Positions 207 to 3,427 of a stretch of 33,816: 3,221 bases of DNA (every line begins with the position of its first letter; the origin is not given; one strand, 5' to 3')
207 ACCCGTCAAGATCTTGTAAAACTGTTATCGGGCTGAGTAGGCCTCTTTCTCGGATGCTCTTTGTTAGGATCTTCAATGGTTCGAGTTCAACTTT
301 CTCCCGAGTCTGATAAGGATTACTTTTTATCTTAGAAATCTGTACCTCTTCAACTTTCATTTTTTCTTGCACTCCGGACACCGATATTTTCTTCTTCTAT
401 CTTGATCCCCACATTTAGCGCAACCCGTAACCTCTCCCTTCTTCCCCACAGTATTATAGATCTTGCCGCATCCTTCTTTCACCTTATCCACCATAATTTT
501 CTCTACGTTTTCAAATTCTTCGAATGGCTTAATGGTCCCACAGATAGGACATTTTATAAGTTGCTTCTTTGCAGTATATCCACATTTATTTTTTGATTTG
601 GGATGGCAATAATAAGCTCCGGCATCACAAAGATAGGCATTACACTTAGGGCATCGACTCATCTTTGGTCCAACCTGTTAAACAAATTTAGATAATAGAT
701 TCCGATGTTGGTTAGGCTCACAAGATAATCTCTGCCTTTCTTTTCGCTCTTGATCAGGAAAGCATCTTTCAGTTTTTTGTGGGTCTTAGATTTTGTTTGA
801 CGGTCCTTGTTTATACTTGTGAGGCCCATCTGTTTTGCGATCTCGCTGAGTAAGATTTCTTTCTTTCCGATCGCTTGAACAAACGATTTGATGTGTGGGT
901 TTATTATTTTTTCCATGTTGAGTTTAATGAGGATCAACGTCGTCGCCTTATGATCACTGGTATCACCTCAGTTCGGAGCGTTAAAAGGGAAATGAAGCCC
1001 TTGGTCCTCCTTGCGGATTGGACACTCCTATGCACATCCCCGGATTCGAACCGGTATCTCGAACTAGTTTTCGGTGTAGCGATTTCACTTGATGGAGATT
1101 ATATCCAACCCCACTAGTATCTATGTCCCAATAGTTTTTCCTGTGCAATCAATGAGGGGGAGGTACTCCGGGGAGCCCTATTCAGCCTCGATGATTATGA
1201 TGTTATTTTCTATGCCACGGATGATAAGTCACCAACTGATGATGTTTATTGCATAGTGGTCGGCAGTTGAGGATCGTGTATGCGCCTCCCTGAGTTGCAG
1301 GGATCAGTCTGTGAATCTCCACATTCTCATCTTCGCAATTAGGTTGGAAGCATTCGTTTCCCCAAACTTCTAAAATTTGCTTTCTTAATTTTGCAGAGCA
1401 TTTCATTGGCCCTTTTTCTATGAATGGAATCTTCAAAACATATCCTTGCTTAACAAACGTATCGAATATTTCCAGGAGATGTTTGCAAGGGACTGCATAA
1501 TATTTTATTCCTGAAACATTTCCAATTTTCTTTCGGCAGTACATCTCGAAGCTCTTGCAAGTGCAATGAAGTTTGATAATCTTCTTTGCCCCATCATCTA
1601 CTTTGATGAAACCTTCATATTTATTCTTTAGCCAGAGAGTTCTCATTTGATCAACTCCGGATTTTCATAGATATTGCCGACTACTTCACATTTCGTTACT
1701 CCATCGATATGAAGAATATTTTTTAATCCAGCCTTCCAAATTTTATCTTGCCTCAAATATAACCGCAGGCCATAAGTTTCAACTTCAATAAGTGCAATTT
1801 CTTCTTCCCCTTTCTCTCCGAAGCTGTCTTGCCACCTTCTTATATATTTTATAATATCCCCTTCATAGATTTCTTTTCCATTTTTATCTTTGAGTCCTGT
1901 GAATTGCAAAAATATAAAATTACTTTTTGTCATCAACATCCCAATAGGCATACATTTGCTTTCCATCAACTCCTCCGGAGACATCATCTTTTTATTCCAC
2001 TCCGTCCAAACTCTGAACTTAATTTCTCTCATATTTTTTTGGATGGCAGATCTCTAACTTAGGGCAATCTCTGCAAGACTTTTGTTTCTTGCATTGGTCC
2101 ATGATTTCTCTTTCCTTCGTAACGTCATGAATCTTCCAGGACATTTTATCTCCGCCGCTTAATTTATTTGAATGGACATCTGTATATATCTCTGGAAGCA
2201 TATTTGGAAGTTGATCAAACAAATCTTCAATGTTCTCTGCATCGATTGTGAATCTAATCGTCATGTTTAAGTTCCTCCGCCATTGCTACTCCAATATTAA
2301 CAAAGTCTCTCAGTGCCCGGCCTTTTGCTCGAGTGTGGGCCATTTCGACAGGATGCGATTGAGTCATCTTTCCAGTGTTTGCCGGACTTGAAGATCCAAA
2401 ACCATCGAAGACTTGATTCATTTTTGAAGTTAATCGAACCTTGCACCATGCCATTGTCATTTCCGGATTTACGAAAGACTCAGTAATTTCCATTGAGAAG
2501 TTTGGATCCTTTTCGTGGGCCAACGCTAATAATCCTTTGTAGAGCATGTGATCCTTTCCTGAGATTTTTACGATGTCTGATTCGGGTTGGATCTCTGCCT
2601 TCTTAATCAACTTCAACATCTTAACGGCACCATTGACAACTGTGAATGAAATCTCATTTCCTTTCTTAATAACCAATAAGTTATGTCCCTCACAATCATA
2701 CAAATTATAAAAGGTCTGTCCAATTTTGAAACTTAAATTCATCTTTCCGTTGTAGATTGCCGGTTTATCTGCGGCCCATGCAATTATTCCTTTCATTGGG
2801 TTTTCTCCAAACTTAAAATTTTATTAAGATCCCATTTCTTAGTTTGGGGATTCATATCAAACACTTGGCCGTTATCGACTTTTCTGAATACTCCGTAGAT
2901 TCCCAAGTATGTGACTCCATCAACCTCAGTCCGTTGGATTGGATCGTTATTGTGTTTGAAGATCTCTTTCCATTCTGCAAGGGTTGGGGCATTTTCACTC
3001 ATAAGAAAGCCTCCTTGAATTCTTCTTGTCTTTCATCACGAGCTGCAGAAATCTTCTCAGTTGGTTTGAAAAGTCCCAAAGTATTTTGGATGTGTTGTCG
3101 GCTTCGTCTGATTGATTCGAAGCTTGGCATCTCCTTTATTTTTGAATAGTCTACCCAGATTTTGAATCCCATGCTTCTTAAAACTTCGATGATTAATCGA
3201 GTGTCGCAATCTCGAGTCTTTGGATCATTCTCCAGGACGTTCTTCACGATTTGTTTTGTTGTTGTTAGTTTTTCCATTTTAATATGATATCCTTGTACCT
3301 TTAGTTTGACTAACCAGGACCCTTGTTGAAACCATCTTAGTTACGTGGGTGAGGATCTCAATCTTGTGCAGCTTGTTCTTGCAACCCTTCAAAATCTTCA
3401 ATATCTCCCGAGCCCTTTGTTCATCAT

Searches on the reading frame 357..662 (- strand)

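Call 70: search_protein_families(library=pfam, proteins=[window:357-662:-], max_evalue=0.01)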
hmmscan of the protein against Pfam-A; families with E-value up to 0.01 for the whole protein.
window:357-662:- (101 aa): 1 family
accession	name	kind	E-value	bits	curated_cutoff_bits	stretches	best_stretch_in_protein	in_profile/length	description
PF18073.7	Zn_ribbon_LapB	-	0.0015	18.6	25.7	0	25-42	4-21/28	Rubredoxin metal binding domain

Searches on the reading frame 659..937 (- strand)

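Call 70: search_protein_families(library=pfam, proteins=[window:659-937:-], max_evalue=0.01)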
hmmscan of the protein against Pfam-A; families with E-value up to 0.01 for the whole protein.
window:659-937:- (92 aa): 1 family
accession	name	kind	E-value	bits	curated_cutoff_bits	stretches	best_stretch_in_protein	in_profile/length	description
PF22665.2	DUF6293_C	-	0.0013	19.6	27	1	44-86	59-101/101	DUF6293 C-terminal winged helix domain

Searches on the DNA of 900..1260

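Call 59: search_rna_families(source=window, start=900, end=1260, threshold=evalue, max_evalue=10, show_alignments=3)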
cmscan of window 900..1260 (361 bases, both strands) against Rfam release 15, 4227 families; matches with E-value up to 10: 2.
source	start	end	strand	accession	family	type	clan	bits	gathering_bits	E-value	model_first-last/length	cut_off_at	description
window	1189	1259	+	RF00316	snoR43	Gene; snRNA; snoRNA; CD-box;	-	15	50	8.5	1-73/73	no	Small nucleolar RNA R43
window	1203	1244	-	RF01977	HOTAIRM1_3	Gene; lncRNA;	-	11.3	37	2.6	20-59/59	no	HOX antisense intergenic RNA myeloid 1 conserved region 3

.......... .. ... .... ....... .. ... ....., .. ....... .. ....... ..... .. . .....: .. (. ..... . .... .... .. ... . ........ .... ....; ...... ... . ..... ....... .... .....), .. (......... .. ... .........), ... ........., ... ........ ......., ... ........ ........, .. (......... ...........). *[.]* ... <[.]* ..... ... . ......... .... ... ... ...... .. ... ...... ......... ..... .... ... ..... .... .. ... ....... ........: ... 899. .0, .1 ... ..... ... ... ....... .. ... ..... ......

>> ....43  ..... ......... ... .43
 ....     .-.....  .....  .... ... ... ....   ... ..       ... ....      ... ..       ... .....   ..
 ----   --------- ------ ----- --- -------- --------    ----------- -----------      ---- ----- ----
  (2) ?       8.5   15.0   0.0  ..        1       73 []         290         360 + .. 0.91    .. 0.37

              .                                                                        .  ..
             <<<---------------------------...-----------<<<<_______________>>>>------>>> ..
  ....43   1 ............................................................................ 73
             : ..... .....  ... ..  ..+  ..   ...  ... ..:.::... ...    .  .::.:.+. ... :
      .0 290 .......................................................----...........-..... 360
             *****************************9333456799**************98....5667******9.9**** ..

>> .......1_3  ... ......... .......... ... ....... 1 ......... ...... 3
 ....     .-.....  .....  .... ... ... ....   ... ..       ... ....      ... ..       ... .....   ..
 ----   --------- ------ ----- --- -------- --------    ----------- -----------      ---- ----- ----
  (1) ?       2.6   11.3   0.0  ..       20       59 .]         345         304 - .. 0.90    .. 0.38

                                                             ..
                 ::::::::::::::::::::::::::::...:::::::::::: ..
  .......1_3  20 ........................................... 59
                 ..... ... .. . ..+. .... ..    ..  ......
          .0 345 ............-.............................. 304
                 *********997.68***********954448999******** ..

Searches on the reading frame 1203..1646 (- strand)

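Call 69: search_protein_families(library=pfam, proteins=[window:1203-1646:-], max_evalue=0.01)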
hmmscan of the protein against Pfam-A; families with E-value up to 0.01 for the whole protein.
window:1203-1646:- (147 aa): 1 family
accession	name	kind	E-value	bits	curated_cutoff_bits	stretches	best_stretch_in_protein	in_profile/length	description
PF01844.29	HNH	-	0.0099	16.5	21.4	1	105-137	10-42/47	HNH endonuclease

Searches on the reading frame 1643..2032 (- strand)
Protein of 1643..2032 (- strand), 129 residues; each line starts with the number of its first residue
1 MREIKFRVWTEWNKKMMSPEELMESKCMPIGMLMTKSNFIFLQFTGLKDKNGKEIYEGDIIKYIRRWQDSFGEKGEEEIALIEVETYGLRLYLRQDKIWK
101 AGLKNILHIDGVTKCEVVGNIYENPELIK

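Call 70: search_protein_families(library=pfam, proteins=[window:1643-2032:-], max_evalue=0.01)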
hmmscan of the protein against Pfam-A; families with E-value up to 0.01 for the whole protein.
window:1643-2032:- (129 aa): 1 family
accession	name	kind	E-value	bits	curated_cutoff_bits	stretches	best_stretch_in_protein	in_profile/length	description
PF09643.15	YopX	-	1.5e-18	67.5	22.4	1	6-129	2-128/128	YopX protein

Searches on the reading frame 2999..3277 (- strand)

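Call 70: search_protein_families(library=pfam, proteins=[window:2999-3277:-], max_evalue=0.01)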
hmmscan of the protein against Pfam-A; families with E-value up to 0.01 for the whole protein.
window:2999-3277:- (92 aa): 1 family
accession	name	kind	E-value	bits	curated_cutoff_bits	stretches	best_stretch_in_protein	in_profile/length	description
PF13356.12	Arm-DNA-bind_3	-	0.0067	17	27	1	7-85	2-65/83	Arm DNA-binding domain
